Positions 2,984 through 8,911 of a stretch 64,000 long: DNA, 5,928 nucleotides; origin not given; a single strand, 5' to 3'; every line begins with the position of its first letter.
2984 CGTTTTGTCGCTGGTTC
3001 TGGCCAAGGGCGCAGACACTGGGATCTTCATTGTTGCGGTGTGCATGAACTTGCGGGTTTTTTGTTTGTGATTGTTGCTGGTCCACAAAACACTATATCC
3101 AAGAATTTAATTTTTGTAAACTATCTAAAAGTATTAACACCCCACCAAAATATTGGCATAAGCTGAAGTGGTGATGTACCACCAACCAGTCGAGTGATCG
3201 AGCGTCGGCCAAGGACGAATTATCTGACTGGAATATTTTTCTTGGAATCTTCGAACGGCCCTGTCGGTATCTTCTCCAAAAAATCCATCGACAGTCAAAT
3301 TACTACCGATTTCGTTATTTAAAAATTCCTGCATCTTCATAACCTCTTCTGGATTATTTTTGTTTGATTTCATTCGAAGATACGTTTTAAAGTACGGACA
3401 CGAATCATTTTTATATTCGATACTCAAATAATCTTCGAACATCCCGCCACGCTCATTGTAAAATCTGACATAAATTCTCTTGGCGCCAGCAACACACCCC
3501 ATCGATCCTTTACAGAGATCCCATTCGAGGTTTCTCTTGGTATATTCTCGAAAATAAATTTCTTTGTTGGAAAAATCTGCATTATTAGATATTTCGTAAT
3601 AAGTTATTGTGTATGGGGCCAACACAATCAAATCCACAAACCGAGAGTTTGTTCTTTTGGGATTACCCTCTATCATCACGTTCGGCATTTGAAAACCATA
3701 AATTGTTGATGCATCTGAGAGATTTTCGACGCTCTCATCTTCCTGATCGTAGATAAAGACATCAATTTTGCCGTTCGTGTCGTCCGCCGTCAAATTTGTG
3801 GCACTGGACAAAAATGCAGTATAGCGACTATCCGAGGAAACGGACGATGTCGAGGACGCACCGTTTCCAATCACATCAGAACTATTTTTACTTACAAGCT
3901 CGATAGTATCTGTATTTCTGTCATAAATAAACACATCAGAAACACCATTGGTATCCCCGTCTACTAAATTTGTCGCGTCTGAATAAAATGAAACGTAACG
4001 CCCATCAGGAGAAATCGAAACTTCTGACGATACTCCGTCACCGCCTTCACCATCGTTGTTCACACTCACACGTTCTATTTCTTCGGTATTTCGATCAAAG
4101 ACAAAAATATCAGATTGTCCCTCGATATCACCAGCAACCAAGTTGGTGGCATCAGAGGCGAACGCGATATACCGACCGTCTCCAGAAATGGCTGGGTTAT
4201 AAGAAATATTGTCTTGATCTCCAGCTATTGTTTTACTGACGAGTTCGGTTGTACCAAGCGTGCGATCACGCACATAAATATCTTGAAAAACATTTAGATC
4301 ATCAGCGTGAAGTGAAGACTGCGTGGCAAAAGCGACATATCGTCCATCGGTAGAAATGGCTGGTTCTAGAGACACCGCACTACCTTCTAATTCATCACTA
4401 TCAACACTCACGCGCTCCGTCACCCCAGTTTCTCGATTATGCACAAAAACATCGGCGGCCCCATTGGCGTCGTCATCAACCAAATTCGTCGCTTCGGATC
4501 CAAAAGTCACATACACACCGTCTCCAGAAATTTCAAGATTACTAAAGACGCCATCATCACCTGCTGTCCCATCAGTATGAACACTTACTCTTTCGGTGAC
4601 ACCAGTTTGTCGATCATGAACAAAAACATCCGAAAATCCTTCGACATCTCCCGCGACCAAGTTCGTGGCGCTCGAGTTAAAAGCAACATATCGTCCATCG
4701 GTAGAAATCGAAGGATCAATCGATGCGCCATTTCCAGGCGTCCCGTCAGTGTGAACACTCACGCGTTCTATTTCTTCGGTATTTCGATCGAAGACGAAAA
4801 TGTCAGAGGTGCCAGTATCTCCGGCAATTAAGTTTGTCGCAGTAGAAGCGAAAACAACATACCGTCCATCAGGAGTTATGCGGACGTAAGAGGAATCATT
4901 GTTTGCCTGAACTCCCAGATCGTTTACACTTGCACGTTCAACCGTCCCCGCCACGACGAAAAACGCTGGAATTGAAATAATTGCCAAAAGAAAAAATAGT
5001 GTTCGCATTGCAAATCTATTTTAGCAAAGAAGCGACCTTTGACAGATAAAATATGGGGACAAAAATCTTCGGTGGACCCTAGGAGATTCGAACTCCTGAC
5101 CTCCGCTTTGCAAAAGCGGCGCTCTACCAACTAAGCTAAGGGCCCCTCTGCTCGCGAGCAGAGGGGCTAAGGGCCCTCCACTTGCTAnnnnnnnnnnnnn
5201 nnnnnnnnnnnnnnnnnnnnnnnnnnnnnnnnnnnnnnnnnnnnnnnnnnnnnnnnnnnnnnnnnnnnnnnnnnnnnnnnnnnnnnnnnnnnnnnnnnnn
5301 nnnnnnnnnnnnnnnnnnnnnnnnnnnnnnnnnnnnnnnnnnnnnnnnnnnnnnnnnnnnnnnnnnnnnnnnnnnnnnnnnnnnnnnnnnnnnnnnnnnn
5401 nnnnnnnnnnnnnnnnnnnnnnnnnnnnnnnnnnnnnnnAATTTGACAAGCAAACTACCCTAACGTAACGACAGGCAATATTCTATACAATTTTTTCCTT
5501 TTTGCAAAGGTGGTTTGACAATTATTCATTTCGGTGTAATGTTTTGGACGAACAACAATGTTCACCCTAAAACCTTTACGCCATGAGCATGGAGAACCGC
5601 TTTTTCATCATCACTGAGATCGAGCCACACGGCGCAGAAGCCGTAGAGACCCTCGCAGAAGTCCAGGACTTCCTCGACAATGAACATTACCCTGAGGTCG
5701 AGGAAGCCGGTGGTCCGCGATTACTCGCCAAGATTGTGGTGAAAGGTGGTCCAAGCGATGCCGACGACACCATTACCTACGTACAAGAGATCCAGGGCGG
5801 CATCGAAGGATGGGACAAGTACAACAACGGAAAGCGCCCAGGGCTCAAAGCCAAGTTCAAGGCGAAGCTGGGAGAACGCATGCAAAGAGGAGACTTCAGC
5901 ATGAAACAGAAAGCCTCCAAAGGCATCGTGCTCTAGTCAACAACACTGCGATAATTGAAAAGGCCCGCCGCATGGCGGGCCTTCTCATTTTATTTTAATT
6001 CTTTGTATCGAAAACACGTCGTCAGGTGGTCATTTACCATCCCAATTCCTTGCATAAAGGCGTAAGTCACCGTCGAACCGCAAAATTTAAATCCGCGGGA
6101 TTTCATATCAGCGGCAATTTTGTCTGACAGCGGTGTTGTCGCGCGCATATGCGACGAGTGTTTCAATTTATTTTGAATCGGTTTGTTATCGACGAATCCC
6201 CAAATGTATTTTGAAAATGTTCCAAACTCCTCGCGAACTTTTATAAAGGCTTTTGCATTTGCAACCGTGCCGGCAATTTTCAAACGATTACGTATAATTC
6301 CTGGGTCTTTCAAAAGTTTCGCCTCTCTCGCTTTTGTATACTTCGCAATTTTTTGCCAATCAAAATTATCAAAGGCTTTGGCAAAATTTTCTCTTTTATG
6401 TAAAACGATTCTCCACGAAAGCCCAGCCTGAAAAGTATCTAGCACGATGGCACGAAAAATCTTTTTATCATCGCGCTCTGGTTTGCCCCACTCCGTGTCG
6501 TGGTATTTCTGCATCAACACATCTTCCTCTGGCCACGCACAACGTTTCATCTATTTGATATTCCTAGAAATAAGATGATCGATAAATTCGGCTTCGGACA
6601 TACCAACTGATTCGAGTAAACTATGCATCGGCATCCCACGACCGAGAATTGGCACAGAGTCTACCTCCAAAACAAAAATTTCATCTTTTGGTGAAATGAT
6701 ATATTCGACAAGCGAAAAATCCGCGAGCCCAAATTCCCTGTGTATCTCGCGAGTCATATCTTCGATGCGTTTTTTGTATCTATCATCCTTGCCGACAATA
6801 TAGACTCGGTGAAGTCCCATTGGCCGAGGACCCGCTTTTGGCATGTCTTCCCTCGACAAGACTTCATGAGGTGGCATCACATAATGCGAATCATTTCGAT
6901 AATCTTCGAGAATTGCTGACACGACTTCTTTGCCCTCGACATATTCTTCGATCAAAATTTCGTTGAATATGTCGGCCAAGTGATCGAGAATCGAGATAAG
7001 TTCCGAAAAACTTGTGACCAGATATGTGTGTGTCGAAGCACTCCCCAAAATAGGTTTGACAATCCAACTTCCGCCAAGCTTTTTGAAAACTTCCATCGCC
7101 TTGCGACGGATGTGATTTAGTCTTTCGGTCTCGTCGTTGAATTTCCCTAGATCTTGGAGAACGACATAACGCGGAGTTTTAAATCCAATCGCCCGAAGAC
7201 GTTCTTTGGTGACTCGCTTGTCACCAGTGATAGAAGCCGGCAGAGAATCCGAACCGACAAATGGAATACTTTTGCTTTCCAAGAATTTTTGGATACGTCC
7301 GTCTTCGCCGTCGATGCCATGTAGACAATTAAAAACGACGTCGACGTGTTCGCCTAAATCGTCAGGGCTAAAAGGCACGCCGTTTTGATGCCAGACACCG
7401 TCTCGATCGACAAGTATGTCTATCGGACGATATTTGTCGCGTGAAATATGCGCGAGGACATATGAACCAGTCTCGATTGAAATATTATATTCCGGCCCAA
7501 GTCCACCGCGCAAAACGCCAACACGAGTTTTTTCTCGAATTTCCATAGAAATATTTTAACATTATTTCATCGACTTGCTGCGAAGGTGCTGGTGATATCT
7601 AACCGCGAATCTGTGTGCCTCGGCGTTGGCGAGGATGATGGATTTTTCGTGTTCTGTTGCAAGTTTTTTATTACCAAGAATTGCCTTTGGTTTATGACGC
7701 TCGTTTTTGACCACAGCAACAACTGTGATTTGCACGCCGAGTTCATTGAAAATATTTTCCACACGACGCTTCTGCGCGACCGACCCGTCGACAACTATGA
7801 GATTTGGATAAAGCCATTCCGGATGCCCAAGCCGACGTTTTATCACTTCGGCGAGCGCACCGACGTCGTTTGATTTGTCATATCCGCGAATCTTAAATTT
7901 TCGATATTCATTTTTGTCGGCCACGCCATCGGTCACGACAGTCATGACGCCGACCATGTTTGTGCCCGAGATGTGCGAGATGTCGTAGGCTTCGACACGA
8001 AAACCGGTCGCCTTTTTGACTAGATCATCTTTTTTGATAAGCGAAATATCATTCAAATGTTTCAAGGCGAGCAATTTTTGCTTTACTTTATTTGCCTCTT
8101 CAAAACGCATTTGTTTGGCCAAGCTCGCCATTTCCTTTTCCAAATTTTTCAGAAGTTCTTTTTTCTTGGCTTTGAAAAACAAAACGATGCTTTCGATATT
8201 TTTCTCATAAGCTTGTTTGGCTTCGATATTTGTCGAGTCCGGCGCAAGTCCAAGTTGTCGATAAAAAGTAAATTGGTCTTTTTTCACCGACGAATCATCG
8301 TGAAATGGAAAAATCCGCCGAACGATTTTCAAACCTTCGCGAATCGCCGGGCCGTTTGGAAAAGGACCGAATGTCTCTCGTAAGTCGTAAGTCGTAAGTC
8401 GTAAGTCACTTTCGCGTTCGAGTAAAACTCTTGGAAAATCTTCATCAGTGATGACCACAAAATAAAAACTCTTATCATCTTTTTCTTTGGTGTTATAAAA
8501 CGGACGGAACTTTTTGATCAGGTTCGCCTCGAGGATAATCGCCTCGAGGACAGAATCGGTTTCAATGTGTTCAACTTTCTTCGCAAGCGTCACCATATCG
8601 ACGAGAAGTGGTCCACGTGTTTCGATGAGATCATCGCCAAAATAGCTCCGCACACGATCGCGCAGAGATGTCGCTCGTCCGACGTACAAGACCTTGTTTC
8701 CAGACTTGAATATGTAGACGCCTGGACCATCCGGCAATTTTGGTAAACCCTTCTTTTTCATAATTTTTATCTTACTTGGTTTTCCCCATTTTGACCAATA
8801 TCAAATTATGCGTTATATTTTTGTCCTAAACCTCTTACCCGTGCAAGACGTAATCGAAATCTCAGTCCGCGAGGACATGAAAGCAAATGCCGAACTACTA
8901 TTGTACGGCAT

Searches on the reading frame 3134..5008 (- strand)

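Call 25: search_protein_families(library=pfam, proteins=[window:3134-5008:-], max_evalue=0.0001)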
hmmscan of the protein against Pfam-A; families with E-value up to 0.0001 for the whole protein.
window:3134-5008:- (624 aa): 3 families
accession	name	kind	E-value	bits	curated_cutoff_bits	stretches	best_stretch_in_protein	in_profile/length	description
PF07676.18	PD40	-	1.9e-16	59.9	20.9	1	268-303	10-38/38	WD40-like Beta Propeller Repeat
PF01471.23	PG_binding_1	-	3.2e-06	27.6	23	1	554-592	3-41/57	Putative peptidoglycan binding domain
PF13629.12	T2SS-T3SS_pil_N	-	3.5e-05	23.8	23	0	285-316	38-69/72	Pilus formation protein N terminal region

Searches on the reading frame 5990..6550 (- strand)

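Call 55: search_protein_families(library=pfam, proteins=[window:5990-6550:-], max_evalue=0.01)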
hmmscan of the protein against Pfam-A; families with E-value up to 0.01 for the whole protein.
window:5990-6550:- (186 aa): 1 family
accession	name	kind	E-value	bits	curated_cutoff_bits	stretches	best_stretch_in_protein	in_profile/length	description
PF03352.18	Adenine_glyco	-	1.4e-75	253.4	25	1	6-181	1-176/177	Methyladenine glycosylase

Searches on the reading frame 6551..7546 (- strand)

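Call 25: search_protein_families(library=pfam, proteins=[window:6551-7546:-], max_evalue=0.0001)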
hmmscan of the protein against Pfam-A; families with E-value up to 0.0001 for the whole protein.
window:6551-7546:- (331 aa): 3 families
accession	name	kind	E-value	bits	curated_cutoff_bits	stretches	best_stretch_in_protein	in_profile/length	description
PF01820.27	Dala_Dala_lig_N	-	9.3e-20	71.8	34.6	1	8-99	1-121/121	D-ala D-ala ligase N-terminus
PF07478.18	Dala_Dala_lig_C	-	1e-12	48.4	24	1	121-326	6-203/204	D-ala D-ala ligase C-terminus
PF02655.19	ATP-grasp_3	-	3.7e-06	27.6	23.2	1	108-295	2-153/160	ATP-grasp domain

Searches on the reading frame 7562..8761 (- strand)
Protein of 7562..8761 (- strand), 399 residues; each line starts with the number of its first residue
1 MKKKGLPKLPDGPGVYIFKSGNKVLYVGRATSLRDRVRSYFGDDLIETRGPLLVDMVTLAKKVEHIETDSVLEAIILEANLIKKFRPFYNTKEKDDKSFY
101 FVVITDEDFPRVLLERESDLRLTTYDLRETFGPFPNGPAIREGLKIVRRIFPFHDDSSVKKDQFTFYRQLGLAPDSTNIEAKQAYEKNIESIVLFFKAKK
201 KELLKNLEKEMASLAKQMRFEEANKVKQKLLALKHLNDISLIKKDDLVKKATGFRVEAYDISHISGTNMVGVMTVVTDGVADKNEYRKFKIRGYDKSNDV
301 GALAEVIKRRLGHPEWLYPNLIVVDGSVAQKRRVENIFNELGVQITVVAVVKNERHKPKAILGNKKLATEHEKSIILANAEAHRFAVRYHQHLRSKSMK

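Call 25: search_protein_families(library=pfam, proteins=[window:7562-8761:-], max_evalue=0.0001)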
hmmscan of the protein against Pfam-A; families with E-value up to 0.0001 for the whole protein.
window:7562-8761:- (399 aa): 3 families
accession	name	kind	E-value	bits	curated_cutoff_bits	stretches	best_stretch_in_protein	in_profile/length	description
PF08459.17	UvrC_RNaseH_dom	-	3.7e-31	108.6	22.3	1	254-386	11-158/159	UvrC RNAse H endonuclease domain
PF01541.30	GIY-YIG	-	5.2e-06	27.1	22.6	1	14-89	3-77/78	GIY-YIG catalytic domain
PF02151.25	UVR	-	1.5e-05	25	21.5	1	201-235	1-35/36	UvrB/uvrC motif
